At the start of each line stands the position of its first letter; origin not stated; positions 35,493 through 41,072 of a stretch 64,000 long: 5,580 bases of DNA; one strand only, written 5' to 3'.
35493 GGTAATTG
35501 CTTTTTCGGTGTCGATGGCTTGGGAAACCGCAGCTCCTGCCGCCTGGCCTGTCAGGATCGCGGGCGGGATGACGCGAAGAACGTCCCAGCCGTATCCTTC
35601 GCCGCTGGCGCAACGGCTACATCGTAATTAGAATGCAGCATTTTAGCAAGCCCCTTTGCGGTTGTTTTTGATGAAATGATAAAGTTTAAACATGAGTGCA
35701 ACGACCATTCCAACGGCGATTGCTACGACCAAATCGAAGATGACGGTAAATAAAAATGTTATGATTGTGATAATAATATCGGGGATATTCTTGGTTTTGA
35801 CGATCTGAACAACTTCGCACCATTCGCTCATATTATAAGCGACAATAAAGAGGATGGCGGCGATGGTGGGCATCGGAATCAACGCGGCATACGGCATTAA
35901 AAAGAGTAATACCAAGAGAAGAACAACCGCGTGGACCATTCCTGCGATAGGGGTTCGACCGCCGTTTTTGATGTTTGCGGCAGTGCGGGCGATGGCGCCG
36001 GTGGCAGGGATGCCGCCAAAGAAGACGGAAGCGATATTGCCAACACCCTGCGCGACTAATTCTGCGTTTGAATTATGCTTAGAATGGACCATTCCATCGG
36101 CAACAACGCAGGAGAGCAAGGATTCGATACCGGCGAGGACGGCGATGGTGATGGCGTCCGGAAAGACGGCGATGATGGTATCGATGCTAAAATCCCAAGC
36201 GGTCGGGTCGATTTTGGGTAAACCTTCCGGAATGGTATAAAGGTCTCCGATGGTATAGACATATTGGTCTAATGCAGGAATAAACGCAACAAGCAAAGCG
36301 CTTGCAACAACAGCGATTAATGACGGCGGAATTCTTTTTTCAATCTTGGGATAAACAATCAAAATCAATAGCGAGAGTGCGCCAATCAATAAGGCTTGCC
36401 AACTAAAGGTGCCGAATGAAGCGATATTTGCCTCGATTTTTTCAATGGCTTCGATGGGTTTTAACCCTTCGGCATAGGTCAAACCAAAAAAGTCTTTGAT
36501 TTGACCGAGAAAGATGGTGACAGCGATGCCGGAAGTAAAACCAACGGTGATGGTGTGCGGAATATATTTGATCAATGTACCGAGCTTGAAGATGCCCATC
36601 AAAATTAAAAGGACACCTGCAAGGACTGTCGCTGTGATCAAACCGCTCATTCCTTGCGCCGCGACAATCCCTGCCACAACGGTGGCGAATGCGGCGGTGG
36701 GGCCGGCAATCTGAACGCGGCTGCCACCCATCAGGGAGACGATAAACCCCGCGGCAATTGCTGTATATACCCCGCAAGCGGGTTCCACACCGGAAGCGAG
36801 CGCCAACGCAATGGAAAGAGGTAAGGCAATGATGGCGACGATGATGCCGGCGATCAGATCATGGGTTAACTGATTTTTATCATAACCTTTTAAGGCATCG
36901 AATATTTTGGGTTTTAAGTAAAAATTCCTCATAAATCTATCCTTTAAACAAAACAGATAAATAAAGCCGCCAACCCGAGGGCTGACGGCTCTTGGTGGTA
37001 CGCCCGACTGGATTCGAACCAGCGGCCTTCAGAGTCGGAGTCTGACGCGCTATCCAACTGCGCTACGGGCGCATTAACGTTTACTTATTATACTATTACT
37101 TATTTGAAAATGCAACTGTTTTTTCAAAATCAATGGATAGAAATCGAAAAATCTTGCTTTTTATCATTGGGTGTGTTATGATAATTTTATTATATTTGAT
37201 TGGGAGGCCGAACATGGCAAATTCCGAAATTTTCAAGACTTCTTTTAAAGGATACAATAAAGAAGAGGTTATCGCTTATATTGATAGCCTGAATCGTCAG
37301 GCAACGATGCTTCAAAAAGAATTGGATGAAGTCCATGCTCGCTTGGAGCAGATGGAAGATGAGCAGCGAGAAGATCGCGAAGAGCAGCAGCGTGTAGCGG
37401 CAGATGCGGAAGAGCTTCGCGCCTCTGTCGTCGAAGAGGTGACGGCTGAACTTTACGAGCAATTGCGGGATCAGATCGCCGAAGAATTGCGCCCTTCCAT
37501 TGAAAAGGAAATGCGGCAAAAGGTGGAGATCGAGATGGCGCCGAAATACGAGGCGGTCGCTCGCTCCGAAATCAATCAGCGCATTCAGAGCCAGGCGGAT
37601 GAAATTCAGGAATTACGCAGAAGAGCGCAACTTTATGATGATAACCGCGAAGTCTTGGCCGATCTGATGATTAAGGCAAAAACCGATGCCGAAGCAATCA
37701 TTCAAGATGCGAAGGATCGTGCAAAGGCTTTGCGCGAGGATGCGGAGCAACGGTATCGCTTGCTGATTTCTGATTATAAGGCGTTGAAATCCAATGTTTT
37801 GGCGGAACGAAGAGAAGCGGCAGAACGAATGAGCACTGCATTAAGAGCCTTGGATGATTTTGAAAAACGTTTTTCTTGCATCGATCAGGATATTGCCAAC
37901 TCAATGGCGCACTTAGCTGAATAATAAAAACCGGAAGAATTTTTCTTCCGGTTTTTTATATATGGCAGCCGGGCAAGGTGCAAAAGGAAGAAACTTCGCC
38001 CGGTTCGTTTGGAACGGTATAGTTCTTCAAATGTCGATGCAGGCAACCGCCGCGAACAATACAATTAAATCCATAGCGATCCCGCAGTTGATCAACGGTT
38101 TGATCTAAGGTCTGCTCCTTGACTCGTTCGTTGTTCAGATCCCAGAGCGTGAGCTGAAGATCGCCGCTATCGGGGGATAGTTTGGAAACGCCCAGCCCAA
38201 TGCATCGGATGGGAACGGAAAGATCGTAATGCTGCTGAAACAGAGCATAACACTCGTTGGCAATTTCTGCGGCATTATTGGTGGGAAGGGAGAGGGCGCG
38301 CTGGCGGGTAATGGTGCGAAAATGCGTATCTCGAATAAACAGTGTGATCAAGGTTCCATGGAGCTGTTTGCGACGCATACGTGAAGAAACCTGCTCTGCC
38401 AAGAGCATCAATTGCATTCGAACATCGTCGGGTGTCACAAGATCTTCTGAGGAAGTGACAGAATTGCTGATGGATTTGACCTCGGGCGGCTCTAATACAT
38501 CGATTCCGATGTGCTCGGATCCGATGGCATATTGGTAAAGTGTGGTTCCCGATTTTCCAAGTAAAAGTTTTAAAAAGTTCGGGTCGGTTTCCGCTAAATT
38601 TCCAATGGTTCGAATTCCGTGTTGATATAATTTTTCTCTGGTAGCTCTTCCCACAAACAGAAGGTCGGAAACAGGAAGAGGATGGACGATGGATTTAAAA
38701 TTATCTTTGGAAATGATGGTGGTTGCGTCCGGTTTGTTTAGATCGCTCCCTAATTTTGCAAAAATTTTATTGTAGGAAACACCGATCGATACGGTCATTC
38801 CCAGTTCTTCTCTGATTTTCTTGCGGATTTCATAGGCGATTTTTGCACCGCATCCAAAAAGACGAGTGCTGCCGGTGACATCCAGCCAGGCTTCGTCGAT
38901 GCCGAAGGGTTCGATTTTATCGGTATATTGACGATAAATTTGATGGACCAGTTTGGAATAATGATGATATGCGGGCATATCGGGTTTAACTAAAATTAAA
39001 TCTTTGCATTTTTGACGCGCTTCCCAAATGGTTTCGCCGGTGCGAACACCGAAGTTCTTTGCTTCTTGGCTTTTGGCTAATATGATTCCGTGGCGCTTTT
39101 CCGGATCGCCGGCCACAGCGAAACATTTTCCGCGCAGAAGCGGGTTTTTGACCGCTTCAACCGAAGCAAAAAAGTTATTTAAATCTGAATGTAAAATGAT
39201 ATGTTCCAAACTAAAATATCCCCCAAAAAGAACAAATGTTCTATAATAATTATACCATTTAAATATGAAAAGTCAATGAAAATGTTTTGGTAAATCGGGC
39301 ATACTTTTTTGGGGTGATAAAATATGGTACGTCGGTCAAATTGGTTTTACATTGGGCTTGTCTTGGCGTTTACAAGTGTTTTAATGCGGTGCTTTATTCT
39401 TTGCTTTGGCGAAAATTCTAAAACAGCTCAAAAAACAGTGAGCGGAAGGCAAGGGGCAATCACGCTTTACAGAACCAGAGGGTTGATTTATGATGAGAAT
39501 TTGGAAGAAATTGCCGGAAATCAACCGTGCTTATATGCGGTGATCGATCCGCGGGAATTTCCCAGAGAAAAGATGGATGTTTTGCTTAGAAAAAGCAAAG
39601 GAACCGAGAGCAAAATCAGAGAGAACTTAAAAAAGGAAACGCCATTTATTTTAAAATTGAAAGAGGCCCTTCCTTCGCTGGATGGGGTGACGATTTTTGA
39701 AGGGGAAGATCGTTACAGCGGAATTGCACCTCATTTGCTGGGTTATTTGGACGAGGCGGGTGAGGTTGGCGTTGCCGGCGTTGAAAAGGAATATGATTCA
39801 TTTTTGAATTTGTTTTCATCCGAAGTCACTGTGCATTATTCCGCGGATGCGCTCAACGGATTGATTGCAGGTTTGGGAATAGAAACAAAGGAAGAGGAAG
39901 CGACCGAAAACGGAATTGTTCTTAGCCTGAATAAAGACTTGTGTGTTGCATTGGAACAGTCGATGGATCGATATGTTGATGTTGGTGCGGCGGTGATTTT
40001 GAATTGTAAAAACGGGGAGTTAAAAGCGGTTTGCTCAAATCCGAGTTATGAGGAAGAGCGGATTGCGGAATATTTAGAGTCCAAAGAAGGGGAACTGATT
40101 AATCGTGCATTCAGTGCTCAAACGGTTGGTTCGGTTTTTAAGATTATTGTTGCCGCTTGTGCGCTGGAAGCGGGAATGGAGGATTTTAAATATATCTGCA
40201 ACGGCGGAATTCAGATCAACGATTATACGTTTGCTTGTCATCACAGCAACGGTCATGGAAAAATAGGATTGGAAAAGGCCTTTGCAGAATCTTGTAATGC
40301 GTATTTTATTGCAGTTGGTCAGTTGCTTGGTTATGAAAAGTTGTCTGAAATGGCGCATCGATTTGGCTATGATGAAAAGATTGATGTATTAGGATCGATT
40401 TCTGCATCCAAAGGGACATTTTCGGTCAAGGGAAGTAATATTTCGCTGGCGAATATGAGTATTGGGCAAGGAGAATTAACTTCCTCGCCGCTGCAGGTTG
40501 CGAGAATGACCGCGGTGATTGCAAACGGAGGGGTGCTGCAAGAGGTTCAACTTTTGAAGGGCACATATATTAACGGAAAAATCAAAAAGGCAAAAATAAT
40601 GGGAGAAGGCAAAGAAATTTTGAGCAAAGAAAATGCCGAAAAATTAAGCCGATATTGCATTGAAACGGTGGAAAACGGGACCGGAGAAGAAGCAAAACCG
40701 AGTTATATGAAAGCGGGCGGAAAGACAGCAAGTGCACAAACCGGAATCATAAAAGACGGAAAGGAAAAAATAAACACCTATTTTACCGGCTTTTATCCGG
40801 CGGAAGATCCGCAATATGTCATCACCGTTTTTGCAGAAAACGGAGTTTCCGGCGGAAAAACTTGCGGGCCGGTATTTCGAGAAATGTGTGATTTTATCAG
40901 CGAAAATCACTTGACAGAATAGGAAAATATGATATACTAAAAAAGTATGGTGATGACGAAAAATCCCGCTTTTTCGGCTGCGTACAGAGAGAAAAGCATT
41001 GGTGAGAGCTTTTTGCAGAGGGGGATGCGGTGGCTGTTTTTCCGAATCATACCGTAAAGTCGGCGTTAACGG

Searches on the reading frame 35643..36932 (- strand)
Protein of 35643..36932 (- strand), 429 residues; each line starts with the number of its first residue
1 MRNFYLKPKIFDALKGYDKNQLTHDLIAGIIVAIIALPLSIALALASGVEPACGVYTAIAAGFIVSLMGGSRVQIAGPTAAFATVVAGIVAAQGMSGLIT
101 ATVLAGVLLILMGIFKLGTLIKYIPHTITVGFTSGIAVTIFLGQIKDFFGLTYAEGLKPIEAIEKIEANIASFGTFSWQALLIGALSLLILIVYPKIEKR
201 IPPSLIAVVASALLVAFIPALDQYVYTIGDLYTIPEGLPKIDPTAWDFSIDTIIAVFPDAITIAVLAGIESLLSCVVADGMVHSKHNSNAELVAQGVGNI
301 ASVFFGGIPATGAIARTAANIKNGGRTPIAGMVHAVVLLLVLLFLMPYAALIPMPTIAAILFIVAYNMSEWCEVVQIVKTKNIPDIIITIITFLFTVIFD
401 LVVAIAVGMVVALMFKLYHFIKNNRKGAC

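Call 54: search_protein_families(library=pfam, proteins=[window:35643-36932:-], max_evalue=0.001)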
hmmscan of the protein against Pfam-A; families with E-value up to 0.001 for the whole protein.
window:35643-36932:- (429 aa): 2 families
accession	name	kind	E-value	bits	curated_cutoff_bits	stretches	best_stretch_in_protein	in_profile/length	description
PF00916.26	Sulfate_transp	-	9e-86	288.4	23.2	1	22-391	1-379/380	Sulfate permease family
PF16983.11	MFS_MOT1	-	0.0005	20.8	30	1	275-367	17-110/111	Molybdate transporter of MFS superfamily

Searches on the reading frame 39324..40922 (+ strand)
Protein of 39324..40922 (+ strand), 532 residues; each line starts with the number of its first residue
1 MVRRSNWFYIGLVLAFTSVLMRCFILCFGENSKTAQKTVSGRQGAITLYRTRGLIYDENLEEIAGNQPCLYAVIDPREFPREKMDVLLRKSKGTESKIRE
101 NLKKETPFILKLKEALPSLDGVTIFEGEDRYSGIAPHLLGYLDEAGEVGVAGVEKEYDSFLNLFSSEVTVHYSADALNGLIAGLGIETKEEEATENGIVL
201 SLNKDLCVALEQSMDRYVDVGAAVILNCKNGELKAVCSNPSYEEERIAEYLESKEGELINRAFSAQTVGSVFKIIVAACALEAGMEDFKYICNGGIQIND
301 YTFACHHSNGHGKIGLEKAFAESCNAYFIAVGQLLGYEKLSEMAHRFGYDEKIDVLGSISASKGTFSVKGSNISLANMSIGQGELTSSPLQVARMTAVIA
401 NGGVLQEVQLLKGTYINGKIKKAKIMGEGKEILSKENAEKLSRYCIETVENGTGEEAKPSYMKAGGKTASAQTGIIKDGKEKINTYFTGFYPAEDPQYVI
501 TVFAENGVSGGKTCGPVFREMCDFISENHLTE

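Call 54: search_protein_families(library=pfam, proteins=[window:39324-40922:+], max_evalue=0.001)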
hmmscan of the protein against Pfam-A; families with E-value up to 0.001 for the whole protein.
window:39324-40922:+ (532 aa): 2 families
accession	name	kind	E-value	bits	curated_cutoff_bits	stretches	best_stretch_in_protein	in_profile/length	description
PF00905.27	Transpeptidase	-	4.6e-46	157.8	22.1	1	221-521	1-297/299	Penicillin binding protein transpeptidase domain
PF03717.20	PBP_dimer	-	1.6e-05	25.9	24.4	0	51-85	5-39/180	Penicillin-binding Protein dimerisation domain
